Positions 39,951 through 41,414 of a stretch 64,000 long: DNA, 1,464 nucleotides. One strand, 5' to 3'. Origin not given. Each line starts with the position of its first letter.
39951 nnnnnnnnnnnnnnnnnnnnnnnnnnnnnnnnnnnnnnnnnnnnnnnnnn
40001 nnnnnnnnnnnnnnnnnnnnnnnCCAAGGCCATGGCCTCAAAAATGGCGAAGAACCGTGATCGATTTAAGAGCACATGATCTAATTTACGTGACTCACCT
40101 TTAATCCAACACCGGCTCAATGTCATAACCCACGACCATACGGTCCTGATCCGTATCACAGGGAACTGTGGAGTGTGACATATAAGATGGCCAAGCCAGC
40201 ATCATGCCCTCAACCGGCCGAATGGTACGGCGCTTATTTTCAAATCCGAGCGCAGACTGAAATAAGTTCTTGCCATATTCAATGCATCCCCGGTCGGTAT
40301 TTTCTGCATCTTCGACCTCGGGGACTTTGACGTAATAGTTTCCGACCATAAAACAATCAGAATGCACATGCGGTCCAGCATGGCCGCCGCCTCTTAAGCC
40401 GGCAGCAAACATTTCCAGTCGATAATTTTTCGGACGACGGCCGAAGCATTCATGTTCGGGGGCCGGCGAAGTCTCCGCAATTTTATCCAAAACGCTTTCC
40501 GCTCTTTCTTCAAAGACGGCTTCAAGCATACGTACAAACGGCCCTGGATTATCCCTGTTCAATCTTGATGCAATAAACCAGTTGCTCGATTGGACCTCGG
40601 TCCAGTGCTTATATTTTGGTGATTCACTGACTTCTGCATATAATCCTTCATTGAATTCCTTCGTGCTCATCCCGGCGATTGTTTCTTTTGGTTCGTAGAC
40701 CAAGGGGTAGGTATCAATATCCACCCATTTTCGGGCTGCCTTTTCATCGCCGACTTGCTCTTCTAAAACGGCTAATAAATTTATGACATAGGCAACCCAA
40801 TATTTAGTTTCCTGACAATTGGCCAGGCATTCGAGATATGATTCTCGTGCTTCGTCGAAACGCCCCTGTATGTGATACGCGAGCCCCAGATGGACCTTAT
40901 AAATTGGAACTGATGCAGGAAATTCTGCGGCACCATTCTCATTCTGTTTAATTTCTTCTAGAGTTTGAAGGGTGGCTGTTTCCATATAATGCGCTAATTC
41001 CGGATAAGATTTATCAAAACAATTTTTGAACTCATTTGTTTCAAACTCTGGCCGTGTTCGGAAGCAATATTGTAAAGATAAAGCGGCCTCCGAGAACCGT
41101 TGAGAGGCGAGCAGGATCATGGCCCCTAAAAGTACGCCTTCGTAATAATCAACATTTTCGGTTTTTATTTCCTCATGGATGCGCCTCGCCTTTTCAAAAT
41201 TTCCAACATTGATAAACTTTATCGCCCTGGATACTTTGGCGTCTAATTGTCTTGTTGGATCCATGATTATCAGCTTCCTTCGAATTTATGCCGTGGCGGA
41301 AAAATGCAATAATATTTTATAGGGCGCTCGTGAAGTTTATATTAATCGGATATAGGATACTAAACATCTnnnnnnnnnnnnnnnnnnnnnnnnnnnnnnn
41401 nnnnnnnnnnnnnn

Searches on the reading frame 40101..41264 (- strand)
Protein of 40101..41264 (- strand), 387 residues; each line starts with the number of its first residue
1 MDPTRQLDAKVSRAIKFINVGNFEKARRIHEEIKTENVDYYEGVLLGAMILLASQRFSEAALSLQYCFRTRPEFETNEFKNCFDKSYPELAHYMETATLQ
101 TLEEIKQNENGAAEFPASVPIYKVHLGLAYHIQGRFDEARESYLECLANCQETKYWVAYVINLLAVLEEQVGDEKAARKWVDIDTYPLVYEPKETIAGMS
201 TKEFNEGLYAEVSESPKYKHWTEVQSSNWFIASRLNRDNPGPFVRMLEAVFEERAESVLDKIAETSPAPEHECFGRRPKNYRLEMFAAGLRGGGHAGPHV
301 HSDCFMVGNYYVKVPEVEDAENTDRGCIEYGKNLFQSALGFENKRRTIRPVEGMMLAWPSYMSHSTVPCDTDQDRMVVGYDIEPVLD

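Call 6: search_protein_families(library=pfam, proteins=[window:40101-41264:-], max_evalue=0.01)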
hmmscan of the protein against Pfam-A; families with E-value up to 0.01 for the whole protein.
window:40101-41264:- (387 aa): 8 families
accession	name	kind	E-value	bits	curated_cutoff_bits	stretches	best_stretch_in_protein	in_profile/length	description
PF13759.12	2OG-FeII_Oxy_5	-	8.7e-12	45.8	27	1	290-381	7-101/101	Putative 2OG-Fe(II) oxygenase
PF13424.12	TPR_12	-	6.8e-08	33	30.1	1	125-180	8-67/77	Tetratricopeptide repeat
PF07719.23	TPR_2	-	5.7e-06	26.5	27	1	125-148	6-29/34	Tetratricopeptide repeat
PF00515.34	TPR_1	-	0.00013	22.1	27.8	1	125-148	6-29/34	Tetratricopeptide repeat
PF13374.12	TPR_10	-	0.00022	21.6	27.5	1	125-148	7-30/42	Tetratricopeptide repeat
PF13181.12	TPR_8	-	0.0003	21.1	25.7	1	124-147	5-28/34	Tetratricopeptide repeat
PF13428.12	TPR_14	-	0.0046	18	23.5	0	125-159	6-41/44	Tetratricopeptide repeat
PF13176.12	TPR_7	-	0.0071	16.8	27.9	0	125-148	4-27/36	Tetratricopeptide repeat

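Call 9: search_protein_families(library=ncbifam, proteins=[window:40101-41264:-], max_evalue=0.001)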
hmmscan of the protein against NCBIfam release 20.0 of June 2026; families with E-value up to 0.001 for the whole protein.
window:40101-41264:- (387 aa): 2 families
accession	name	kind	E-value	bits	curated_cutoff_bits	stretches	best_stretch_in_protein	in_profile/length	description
TIGR02466.1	TIGR02466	subfamily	9.6e-09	35.3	62.5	1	292-383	105-199/201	TIGR02466 family protein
TIGR02917.1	PEP_TPR_lipo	equivalog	0.00055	17.9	312.2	0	5-80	157-232/899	XrtA/PEP-CTERM system TPR-repeat protein PrsT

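Call 70: find_homologous_proteins(query=window:40101-41264:-, max_evalue=1e-10)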
Query window:40101-41264:- (387 aa): 5 proteins with E <= 1e-10 among 2636 candidates.
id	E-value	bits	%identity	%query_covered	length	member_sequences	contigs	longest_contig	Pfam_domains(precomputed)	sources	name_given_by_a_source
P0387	1.0e-265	899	100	100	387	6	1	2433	PF13424.13,PF13759.13,PF07719.24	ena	-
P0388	1.1e-148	514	59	98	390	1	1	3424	PF13432.13,PF13759.13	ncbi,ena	-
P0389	6.1e-144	498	56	100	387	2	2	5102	PF00515.35,PF13424.13,PF13428.13,PF13759.13,PF07719.24,PF13374.13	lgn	-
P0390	7.5e-125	435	59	87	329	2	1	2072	PF13759.13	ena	-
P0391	1.4e-120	421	49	99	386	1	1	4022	PF13759.13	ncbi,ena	-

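Call 71: find_encoding_contigs(protein=P0389, flank=5000, max_places=2)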
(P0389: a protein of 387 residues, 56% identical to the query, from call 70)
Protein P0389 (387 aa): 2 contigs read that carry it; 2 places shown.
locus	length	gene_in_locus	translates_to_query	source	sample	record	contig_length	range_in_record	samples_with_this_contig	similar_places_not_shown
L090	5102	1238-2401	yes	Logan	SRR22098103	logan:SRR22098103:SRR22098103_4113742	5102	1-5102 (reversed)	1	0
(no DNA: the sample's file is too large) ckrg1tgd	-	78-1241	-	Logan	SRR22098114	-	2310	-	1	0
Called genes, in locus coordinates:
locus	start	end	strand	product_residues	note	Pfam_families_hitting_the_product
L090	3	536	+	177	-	?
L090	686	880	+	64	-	-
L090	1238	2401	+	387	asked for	PF07719:TPR_2 (faint), PF13374:TPR_10 (faint), PF13428:TPR_14 (faint), PF00515:TPR_1 (faint), PF13424:TPR_12 (weak), PF13759:2OG-FeII_Oxy_5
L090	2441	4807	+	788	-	-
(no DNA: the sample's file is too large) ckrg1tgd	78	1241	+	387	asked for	PF07719:TPR_2 (faint), PF13374:TPR_10 (faint), PF13428:TPR_14 (faint), PF00515:TPR_1 (faint), PF13424:TPR_12 (weak), PF13759:2OG-FeII_Oxy_5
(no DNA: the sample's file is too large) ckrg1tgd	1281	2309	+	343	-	?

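Call 72: find_encoding_contigs(protein=P0391, flank=5000, max_places=1)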
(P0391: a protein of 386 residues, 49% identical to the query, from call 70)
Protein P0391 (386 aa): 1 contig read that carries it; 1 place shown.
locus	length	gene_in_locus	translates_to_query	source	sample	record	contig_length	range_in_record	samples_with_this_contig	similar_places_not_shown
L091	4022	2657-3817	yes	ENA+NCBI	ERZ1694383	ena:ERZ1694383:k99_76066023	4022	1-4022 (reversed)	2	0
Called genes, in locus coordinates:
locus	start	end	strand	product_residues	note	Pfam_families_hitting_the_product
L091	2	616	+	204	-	?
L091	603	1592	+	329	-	PF02606:LpxK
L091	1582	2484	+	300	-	PF03279:Lip_A_acyltrans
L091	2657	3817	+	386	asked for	PF13759:2OG-FeII_Oxy_5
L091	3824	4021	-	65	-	?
